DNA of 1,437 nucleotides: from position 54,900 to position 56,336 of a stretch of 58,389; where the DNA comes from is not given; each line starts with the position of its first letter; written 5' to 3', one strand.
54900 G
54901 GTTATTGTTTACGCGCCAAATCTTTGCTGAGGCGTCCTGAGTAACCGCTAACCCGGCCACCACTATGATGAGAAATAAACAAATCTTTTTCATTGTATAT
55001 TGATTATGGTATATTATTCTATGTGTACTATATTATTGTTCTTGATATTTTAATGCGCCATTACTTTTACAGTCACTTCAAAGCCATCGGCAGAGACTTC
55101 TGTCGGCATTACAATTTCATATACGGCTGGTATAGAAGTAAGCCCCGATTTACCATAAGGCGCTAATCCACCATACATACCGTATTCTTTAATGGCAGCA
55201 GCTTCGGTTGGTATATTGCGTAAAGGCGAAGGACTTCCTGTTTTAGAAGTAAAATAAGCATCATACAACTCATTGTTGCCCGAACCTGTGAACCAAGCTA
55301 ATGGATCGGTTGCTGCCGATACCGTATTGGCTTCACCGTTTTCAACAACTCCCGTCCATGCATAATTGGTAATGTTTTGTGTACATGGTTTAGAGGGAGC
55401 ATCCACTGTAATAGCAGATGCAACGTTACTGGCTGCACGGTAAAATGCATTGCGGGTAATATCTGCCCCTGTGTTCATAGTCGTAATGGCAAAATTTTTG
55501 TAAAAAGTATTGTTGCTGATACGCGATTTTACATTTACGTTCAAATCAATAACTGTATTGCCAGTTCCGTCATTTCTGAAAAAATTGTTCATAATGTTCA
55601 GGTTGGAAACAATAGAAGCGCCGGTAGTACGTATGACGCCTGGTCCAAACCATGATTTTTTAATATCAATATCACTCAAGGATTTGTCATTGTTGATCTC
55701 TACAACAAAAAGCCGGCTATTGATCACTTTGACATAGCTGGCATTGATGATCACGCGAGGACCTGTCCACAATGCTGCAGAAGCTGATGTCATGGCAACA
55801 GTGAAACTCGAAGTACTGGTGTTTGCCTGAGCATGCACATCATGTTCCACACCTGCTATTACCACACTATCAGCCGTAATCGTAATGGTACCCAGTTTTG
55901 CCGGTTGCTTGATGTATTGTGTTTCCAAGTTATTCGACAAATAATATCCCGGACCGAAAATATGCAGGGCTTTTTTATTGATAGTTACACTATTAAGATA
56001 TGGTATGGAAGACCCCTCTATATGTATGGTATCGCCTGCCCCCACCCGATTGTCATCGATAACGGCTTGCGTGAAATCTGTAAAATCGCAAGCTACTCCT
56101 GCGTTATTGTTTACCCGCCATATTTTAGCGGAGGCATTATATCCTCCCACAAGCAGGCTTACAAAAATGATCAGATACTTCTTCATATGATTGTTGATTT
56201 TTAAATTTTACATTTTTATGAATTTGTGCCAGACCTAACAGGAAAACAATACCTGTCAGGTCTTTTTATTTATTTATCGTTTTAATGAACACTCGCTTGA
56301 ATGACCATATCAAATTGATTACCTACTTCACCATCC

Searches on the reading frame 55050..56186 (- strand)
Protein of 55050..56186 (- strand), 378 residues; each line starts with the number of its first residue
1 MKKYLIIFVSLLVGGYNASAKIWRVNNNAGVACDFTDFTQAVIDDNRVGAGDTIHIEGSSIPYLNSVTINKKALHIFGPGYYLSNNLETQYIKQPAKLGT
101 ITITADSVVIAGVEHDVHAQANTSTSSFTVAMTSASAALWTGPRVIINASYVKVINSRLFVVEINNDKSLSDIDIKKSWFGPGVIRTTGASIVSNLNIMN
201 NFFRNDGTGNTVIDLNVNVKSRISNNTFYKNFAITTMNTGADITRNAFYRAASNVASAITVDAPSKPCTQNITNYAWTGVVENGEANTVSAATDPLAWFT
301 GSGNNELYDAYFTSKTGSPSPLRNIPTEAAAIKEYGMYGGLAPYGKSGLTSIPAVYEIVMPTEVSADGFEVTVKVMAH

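Call 17: search_protein_families(library=pfam, proteins=[window:55050-56186:-], max_evalue=0.001)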
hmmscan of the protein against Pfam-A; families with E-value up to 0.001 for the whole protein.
window:55050-56186:- (378 aa): 0 families

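Call 47: search_protein_families(library=ncbifam, proteins=[window:55050-56186:-], max_evalue=1)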
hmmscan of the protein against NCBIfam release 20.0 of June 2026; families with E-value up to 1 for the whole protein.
window:55050-56186:- (378 aa): 1 family
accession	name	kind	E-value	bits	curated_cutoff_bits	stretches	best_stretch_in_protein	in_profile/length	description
NF041377.1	XopX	subfamily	0.078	11.4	800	1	88-114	379-405/571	XopX family type III secretion system effector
